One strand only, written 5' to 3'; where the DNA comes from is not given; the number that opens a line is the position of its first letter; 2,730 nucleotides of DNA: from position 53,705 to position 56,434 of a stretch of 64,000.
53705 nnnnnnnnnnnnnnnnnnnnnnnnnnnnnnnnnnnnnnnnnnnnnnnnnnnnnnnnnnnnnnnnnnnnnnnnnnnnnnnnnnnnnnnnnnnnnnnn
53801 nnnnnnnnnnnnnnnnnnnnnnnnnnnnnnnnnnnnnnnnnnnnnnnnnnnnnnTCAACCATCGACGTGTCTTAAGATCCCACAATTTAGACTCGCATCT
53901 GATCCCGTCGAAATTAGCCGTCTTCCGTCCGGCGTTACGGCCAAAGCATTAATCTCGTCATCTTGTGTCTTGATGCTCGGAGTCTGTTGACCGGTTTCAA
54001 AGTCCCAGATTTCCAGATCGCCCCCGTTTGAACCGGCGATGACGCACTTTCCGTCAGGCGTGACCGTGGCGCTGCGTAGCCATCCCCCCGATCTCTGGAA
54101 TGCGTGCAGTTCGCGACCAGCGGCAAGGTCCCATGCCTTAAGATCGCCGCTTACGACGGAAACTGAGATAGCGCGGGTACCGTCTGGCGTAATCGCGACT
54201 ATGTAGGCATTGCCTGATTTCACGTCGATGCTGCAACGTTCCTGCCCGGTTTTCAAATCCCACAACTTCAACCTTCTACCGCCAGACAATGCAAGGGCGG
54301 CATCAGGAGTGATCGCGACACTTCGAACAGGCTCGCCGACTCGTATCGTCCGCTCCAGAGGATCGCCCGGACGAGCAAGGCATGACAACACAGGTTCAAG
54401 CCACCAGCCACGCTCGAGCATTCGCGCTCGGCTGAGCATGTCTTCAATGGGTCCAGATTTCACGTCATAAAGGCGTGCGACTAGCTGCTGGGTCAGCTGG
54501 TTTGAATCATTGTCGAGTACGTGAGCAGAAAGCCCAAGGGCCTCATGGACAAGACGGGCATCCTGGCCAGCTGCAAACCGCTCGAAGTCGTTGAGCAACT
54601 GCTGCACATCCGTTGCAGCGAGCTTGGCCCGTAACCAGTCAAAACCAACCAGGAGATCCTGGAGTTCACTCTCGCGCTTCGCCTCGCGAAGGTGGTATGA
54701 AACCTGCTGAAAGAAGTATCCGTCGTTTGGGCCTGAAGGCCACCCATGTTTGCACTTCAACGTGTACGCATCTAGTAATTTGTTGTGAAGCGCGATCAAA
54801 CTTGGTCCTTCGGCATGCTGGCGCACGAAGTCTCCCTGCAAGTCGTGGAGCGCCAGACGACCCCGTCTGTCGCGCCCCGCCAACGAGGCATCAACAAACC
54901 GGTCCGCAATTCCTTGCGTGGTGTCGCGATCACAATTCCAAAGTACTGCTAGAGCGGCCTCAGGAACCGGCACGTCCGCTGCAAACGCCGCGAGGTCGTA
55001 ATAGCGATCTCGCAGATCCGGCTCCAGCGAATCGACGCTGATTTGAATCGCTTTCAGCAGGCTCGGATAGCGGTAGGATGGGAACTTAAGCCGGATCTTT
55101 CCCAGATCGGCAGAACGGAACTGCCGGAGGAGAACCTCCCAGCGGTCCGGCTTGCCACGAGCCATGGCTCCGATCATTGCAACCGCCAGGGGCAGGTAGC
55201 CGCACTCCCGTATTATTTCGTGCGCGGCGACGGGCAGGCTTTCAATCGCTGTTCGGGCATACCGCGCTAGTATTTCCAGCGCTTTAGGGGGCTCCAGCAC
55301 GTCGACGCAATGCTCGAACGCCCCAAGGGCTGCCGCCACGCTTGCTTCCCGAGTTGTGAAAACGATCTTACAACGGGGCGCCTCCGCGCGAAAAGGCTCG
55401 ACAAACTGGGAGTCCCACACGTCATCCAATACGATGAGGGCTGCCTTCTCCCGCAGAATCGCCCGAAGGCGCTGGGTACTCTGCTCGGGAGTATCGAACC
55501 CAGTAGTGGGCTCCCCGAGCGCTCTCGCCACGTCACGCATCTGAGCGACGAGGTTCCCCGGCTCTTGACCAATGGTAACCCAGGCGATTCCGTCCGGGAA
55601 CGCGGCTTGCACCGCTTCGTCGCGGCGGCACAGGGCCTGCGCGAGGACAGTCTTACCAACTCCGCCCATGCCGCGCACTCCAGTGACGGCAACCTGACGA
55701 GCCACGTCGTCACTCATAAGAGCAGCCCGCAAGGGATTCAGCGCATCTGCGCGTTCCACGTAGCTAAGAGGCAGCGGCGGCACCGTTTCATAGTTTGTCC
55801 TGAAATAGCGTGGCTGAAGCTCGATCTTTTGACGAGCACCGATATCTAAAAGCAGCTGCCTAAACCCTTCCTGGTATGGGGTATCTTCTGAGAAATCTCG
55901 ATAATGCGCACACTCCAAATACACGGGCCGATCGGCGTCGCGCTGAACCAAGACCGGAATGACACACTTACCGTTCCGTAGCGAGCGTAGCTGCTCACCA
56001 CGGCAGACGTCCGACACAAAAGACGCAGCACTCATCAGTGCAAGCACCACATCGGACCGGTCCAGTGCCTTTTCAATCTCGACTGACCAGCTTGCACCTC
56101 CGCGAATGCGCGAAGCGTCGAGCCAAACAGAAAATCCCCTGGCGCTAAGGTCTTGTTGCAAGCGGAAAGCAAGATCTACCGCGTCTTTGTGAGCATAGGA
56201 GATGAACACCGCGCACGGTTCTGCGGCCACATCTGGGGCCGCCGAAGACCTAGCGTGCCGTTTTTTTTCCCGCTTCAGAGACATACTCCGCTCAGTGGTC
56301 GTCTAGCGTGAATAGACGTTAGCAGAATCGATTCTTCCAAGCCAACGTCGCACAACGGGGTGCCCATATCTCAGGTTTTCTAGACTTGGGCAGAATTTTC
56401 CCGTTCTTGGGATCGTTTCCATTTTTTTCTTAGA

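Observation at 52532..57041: TIR / NB-ARC / double-WD40 STAND protein with a divergent PD-(D/E)XK nuclease, wedged between rpoD and dnaB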

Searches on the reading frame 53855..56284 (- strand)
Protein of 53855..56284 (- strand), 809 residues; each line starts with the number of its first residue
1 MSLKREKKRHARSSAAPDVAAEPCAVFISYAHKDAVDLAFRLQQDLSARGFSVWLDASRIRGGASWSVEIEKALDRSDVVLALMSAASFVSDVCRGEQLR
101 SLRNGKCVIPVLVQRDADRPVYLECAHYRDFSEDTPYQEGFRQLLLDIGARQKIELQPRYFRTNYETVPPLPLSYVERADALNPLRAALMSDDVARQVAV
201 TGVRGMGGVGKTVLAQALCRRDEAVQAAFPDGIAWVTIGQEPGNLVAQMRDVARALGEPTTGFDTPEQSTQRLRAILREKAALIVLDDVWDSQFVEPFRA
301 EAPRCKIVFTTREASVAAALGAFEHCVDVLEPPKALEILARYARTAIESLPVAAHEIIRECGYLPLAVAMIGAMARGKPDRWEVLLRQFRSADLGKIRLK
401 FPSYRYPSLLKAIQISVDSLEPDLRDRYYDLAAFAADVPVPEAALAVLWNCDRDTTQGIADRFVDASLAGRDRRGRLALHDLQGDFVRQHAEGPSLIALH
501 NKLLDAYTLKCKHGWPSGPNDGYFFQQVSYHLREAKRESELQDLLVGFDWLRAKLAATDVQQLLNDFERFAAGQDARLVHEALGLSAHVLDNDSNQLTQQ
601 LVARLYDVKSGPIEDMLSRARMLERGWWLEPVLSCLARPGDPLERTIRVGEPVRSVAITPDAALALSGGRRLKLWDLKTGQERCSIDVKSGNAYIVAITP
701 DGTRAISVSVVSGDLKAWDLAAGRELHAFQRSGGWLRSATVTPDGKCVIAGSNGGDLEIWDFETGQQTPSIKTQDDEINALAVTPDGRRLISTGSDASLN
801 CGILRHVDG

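Call 4: search_protein_families(library=pfam, proteins=[window:53855-56284:-], max_evalue=0.01)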
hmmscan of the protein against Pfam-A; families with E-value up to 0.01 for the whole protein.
window:53855-56284:- (809 aa): 24 families
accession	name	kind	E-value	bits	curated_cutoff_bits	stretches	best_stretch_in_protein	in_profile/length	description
PF00931.28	NB-ARC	-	6.3e-37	127.6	23.5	1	184-418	7-247/248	NB-ARC domain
PF13676.11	TIR_2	-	3.7e-24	86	28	1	26-145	1-122/122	TIR domain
PF25172.1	Beta-prop_WDR3_2nd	-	7e-15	55.4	140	2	653-765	2-112/293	WDR3 second beta-propeller domain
PF25174.1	Beta-prop_THOC3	-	1.9e-14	53.8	305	1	652-798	48-194/272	THOC3 beta-propeller domain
PF25173.1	Beta-prop_WDR3_1st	-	1.1e-12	48.5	154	1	670-800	51-180/184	WDR3 first beta-propeller domain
PF17908.6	APAF1_C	-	2.2e-12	47.5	22.8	1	497-572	2-79/135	APAF-1 helical domain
PF25391.1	WD40_Gbeta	-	3.3e-11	43.2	150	2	734-800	144-209/340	G protein beta WD-40 repeat protein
PF24814.1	WD40_Prp19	-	6.2e-10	39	320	1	652-798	51-200/281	Prp19 WD40 domain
PF21296.3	APAF-1-like_WHD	-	5.3e-09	36.6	27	1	423-486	1-67/68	Apoptotic protease-activating factor 1-like, winged-helix domain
PF24796.1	WDR55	-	7.6e-09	35.5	200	2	698-800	61-162/296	WDR55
PF24807.1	WD40_CDC20-Fz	-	8.6e-09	35.5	200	1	663-800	22-160/292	CDC20/Fizzy WD40 domain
PF00400.38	WD40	-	8.7e-09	36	27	0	771-799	7-35/39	WD domain, G-beta repeat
PF25171.1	Beta-prop_WDR36-Utp21_1st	-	9.9e-09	35.4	80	1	671-800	131-261/266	WDR36/Utp21 first beta-propeller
PF23414.1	Beta-prop_EML_2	-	1.8e-08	34.6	90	1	712-796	19-102/266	Echinoderm microtubule-associated protein second beta-propeller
PF24817.1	WD40_WDHD1_1st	-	1.6e-07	31.2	109.9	0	740-798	93-151/291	WDHD1 first WD40 domain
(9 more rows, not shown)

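Call 5: search_protein_families(library=padloc, proteins=[window:53855-56284:-], max_evalue=0.01)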
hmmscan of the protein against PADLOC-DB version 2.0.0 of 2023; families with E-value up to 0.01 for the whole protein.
window:53855-56284:- (809 aa): 14 families
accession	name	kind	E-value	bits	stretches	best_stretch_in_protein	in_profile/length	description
PDLC02012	SAVED5--SAVED_TIR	-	1.9e-10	38.4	1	25-102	15-91/404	-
PDLC05062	PDC-S66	-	4.7e-10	37.4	1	11-86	136-211/282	-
PDLC03957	bSEFIR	-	5.9e-10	37.5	2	24-85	39-102/412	-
PDLC02421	Aga_TIR-PNTD1-PNTD2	-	6.1e-10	36.8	1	25-133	5-119/430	Class I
PDLC02403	Aga_TIR-PNTD1-PNTD2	-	6.8e-08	30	1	25-145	4-128/443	Class I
PDLC02919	HEAT-ARM_XIII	-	3.2e-06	22.8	1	734-801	127-193/1972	-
PDLC00434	ThsB1|ThsB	-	2.2e-05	21.8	1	26-91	141-206/396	TIR-like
PDLC00727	Effector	-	4.2e-05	20.2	1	17-76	166-225/590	TIR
PDLC00424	ThsB1|ThsB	-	0.00039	18.3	1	24-88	102-166/234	TIR-like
PDLC02416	Aga_REase-TIR-PNTD1-PNTD2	-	0.00065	16.5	1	37-166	168-293/572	Class I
PDLC02013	SAVED5--SAVED_TIR_JAB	-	0.0011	15.6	1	23-77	172-225/584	-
PDLC00728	Effector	-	0.0014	15.7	1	25-64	11-50/432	TIR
PDLC00420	ThsB1|ThsB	-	0.0025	15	1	25-112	3-97/319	TIR-like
PDLC02400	Aga_TIR-PNTD1-PNTD2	-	0.0066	12.8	1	21-157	184-323/639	Class I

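Call 8: find_homologous_proteins(query=window:53855-56284:-, max_evalue=1e-20)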
Query window:53855-56284:- (809 aa): 424 proteins with E <= 1e-20 among 8000 candidates; the best 120 are listed.
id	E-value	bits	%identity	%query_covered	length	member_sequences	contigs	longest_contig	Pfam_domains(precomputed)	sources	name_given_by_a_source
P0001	0.0e+0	1835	99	100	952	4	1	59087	PF25168.2,PF23586.3,PF24105.2,PF24805.2,PF25048.2,PF24817.2,PF00931.29,PF23393.3,PF20426.5,PF25460.2,PF00400.39,PF11715.17,PF23414.2,PF25178.1,PF25174.2,PF24814.2,PF23381.2,PF25173.2,PF25171.2,PF12894.14,PF25175.2,PF21296.4,PF13676.12,PF24796.2,PF24780.2,PF23409.2,PF17908.7,PF25172.2,PF24782.3,PF253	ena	-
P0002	0.0e+0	1224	65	96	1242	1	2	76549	PF25168.2,PF23586.3,PF24105.2,PF24805.2,PF25048.2,PF24017.3,PF13570.14,PF24817.2,PF00931.29,PF23393.3,PF20426.5,PF25460.2,PF00400.39,PF11715.17,PF23414.2,PF25178.1,PF23410.5,PF25174.2,PF24814.2,PF23381.2,PF25173.2,PF25171.2,PF12894.14,PF25175.2,PF21296.4,PF13676.12,PF24796.2,PF24780.2,PF23409.2,PF17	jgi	jgi:WD40 repeat protein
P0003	0.0e+0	1086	47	60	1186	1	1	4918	PF23586.3,PF25048.2,PF23342.2,PF23393.3,PF23609.2,PF20426.5,PF25460.2,PF11715.17,PF25178.1,PF23775.2,PF25173.2,PF25171.2,PF12894.14,PF24780.2,PF16755.12,PF23761.2,PF25172.2,PF24782.3,PF25047.1,PF17731.6,PF26550.2,PF23098.2,PF25168.2,PF24105.2,PF24805.2,PF24017.3,PF08477.20,PF13570.14,PF23760.2,PF248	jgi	jgi:WD40 repeat protein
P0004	0.0e+0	1027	45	96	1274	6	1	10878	PF23586.3,PF25048.2,PF23342.2,PF23411.2,PF13191.13,PF23393.3,PF23609.2,PF24797.2,PF15492.13,PF20426.5,PF25460.2,PF11715.17,PF25178.1,PF23775.2,PF25173.2,PF23383.2,PF25171.2,PF12894.14,PF24780.2,PF23761.2,PF25172.2,PF24782.3,PF25047.1,PF17731.6,PF26550.2,PF09453.16,PF23098.2,PF25168.2,PF24105.2,PF248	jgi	jgi:WD40 repeat protein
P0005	7.4e-271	919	50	98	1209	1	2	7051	PF23586.3,PF25048.2,PF23342.2,PF23411.2,PF23393.3,PF23609.2,PF24797.2,PF20426.5,PF25460.2,PF11715.17,PF25178.1,PF23775.2,PF25173.2,PF25171.2,PF12894.14,PF24780.2,PF23761.2,PF25172.2,PF24782.3,PF25047.1,PF26550.2,PF23098.2,PF25168.2,PF24105.2,PF24805.2,PF24017.3,PF13570.14,PF23760.2,PF24817.2,PF00931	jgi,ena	jgi:WD40 repeat protein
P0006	1.3e-268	912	42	98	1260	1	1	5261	PF23586.3,PF25048.2,PF23342.2,PF02239.23,PF13191.13,PF23393.3,PF23609.2,PF20426.5,PF25460.2,PF11715.17,PF25178.1,PF23775.2,PF25173.2,PF25171.2,PF12894.14,PF24780.2,PF23761.2,PF25172.2,PF24782.3,PF25047.1,PF17731.6,PF26550.2,PF23098.2,PF25168.2,PF24105.2,PF24805.2,PF24017.3,PF13570.14,PF23760.2,PF248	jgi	jgi:WD40 repeat protein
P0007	1.5e-262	892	45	96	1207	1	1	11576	PF23586.3,PF25048.2,PF23342.2,PF23411.2,PF02239.23,PF23393.3,PF23609.2,PF24797.2,PF20426.5,PF25460.2,PF11715.17,PF25178.1,PF23775.2,PF25173.2,PF25171.2,PF12894.14,PF24780.2,PF23761.2,PF25172.2,PF23045.2,PF24782.3,PF25047.1,PF26550.2,PF23756.2,PF23098.2,PF25168.2,PF24105.2,PF24805.2,PF24017.3,PF13570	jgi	jgi:WD40 repeat protein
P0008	2.1e-257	875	44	96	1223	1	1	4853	PF23586.3,PF25048.2,PF23342.2,PF23411.2,PF02239.23,PF23393.3,PF23609.2,PF20426.5,PF25460.2,PF11715.17,PF25178.1,PF23775.2,PF25173.2,PF23383.2,PF25171.2,PF12894.14,PF21031.3,PF24780.2,PF16755.12,PF23761.2,PF25172.2,PF24782.3,PF25047.1,PF26550.2,PF23756.2,PF23098.2,PF25168.2,PF24105.2,PF24805.2,PF2401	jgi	jgi:WD40 repeat protein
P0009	4.9e-253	860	44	96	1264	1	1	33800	PF23586.3,PF25048.2,PF23342.2,PF23411.2,PF18974.6,PF23393.3,PF23609.2,PF20426.5,PF25460.2,PF11715.17,PF25178.1,PF23775.2,PF25173.2,PF25171.2,PF12894.14,PF24780.2,PF16755.12,PF23761.2,PF25172.2,PF24782.3,PF25047.1,PF17731.6,PF23098.2,PF25168.2,PF24105.2,PF24805.2,PF24017.3,PF13570.14,PF23760.2,PF2481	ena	-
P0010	5.3e-252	857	45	96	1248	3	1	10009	PF23586.3,PF17005.12,PF25048.2,PF23342.2,PF23411.2,PF02239.23,PF23393.3,PF23609.2,PF20426.5,PF25460.2,PF11715.17,PF25178.1,PF25173.2,PF23383.2,PF25171.2,PF12894.14,PF24780.2,PF16755.12,PF23761.2,PF25172.2,PF24782.3,PF25047.1,PF26550.2,PF23756.2,PF23098.2,PF25168.2,PF24105.2,PF24805.2,PF24017.3,PF135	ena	-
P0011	5.6e-249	847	45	96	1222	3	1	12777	PF23586.3,PF17005.12,PF25048.2,PF23342.2,PF23411.2,PF23393.3,PF23609.2,PF20426.5,PF25460.2,PF25178.1,PF25173.2,PF23383.2,PF25171.2,PF12894.14,PF24780.2,PF16755.12,PF23761.2,PF25172.2,PF24782.3,PF25047.1,PF26550.2,PF23098.2,PF25168.2,PF24105.2,PF24805.2,PF24017.3,PF13570.14,PF23760.2,PF24817.2,PF0093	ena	-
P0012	2.6e-248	845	45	96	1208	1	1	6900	PF23586.3,PF25048.2,PF23342.2,PF23411.2,PF13191.13,PF23393.3,PF23609.2,PF20426.5,PF25460.2,PF11715.17,PF25178.1,PF25173.2,PF25171.2,PF12894.14,PF24780.2,PF16755.12,PF23761.2,PF25172.2,PF24782.3,PF25047.1,PF26550.2,PF23098.2,PF25168.2,PF24105.2,PF24805.2,PF24017.3,PF13570.14,PF23760.2,PF24817.2,PF254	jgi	jgi:WD40 repeat protein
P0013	6.9e-246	837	45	96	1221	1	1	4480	PF23586.3,PF25048.2,PF23342.2,PF23411.2,PF23393.3,PF23609.2,PF20426.5,PF25460.2,PF11715.17,PF25178.1,PF25173.2,PF23383.2,PF25171.2,PF12894.14,PF21031.3,PF24780.2,PF16755.12,PF23761.2,PF25172.2,PF24782.3,PF25047.1,PF26550.2,PF23098.2,PF25168.2,PF24105.2,PF24805.2,PF24017.3,PF13570.14,PF23760.2,PF2481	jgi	jgi:WD40 repeat protein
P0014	8.4e-246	836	50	58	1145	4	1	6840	PF23586.3,PF25048.2,PF23342.2,PF23411.2,PF23393.3,PF23609.2,PF24797.2,PF20426.5,PF25460.2,PF11715.17,PF25178.1,PF23775.2,PF25173.2,PF25171.2,PF12894.14,PF24780.2,PF23761.2,PF25172.2,PF24782.3,PF25047.1,PF17731.6,PF26550.2,PF23098.2,PF25168.2,PF24105.2,PF24805.2,PF24017.3,PF13570.14,PF23760.2,PF24817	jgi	-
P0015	3.0e-245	834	44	96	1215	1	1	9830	PF23586.3,PF25048.2,PF23342.2,PF23411.2,PF02239.23,PF23770.2,PF23393.3,PF23609.2,PF20426.5,PF25460.2,PF11715.17,PF25178.1,PF23775.2,PF25173.2,PF23383.2,PF25171.2,PF12894.14,PF24780.2,PF16755.12,PF23761.2,PF25172.2,PF24782.3,PF25047.1,PF26550.2,PF23098.2,PF25168.2,PF24105.2,PF24805.2,PF24017.3,PF1357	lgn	-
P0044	2.0e-227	776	41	96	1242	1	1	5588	PF25168.2,PF23586.3,PF24105.2,PF24805.2,PF25048.2,PF24017.3,PF23342.2,PF23411.2,PF13570.14,PF23760.2,PF24817.2,PF25499.3,PF00931.29,PF23798.2,PF23393.3,PF20426.5,PF25460.2,PF00400.39,PF11715.17,PF23414.2,PF25178.1,PF23410.5,PF25174.2,PF24814.2,PF23381.2,PF25173.2,PF25171.2,PF12894.14,PF25175.2,PF212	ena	-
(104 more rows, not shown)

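Call 9: find_encoding_contigs(protein=P0001, flank=10000, max_places=4)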
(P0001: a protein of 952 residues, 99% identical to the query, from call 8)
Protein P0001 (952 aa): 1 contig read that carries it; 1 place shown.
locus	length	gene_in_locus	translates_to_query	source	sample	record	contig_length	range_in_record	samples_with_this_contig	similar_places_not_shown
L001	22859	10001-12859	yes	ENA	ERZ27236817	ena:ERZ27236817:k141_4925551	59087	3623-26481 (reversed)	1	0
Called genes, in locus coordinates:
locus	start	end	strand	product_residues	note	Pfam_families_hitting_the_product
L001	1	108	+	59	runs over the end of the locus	PF02416:TatA_B_E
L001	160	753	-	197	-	PF02545:Maf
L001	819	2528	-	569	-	PF01979:Amidohydro_1, PF07969:Amidohydro_3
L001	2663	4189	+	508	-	PF26745:SPM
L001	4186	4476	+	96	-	-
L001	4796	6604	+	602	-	PF00009:GTP_EFTU, PF03144:GTP_EFTU_D2, PF00679:EFG_C, PF06421:LepA_C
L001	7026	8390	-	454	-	PF00772:DnaB, PF13481:AAA_25, PF03796:DnaB_C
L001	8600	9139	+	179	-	-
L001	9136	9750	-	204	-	PF11645:PDDEXK_5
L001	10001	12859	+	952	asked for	PF13676:TIR_2, PF00931:NB-ARC, PF21296:WHD_APAF1, PF17908:APAF1_C, PF23381:Beta-prop_IFT122_1st, PF24814:WD40_Prp19, PF25171:Beta-prop_WDR36-Utp21_1st, PF25172:Beta-prop_WDR3_2nd, +35 more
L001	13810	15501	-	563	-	PF03979:Sigma70_r1_1, PF00140:Sigma70_r1_2, PF04542:Sigma70_r2, PF04539:Sigma70_r3, PF04545:Sigma70_r4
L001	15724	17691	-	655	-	PF01807:Zn_ribbon_DnaG, PF08275:DNAG_N, PF01751:Toprim, PF13155:Toprim_2, PF13362:Toprim_3 (weak), PF13662:Toprim_4, PF10410:DnaB_bind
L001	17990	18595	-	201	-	-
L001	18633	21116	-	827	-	PF00488:MutS_V, PF20297:MSSS, PF01713:Smr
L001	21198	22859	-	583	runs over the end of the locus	PF00512:HisKA, PF02518:HATPase_c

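Call 10: find_encoding_contigs(protein=P0002, flank=10000, max_places=4)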
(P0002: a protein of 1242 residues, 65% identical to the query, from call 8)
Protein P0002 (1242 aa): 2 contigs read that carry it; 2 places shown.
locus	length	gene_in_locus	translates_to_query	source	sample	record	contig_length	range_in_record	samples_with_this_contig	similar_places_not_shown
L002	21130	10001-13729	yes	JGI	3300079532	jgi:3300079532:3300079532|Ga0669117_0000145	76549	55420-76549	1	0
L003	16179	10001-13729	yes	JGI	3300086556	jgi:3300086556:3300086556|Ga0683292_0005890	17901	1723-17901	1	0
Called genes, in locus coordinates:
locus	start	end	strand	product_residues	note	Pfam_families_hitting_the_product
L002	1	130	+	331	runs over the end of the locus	PF06863:DUF1254, PF06742:DUF1214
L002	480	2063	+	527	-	PF00884:Sulfatase (faint), PF01663:Phosphodiest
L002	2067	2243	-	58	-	-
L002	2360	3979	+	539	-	-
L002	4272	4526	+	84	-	PF00886:Ribosomal_S16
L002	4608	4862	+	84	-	PF13083:KH_KhpA-B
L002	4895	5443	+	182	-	PF01782:RimM, PF05239:PRC, PF24986:PRC_RimM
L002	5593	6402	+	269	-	PF01746:tRNA_m1G_MT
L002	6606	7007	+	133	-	PF01245:Ribosomal_L19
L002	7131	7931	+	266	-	PF01351:RNase_HII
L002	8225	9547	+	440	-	PF05977:MFS_3, PF07690:MFS_1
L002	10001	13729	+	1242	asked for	PF13676:TIR_2, PF00931:NB-ARC, PF17908:APAF1_C, PF24796:WDR55, PF24807:WD40_CDC20-Fz, PF25174:Beta-prop_THOC3, PF25175:Beta-prop_WDR5, PF23414:Beta-prop_EML_2, +43 more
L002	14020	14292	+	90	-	PF12728:HTH_17 (weak)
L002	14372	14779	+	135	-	-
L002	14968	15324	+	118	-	PF01022:HTH_5, PF12840:HTH_20 (weak)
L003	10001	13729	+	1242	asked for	PF13676:TIR_2, PF00931:NB-ARC, PF17908:APAF1_C, PF24796:WDR55, PF24807:WD40_CDC20-Fz, PF25174:Beta-prop_THOC3, PF25175:Beta-prop_WDR5, PF23414:Beta-prop_EML_2, +43 more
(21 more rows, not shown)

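Call 23: list_cluster_members(proteins=[P0001, P0121])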
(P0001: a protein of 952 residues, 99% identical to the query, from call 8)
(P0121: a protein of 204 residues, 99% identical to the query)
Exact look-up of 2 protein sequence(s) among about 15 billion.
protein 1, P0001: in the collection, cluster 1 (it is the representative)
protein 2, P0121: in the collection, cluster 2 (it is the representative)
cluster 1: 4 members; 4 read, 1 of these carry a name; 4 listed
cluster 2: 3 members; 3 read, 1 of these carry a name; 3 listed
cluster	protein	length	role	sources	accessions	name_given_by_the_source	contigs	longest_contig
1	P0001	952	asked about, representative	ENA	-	-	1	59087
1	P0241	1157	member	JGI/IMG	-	WD40 repeat protein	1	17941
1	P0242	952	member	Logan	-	-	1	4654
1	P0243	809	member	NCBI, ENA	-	-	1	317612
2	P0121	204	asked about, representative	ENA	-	-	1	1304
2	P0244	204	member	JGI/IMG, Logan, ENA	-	hypothetical protein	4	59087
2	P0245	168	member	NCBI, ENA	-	-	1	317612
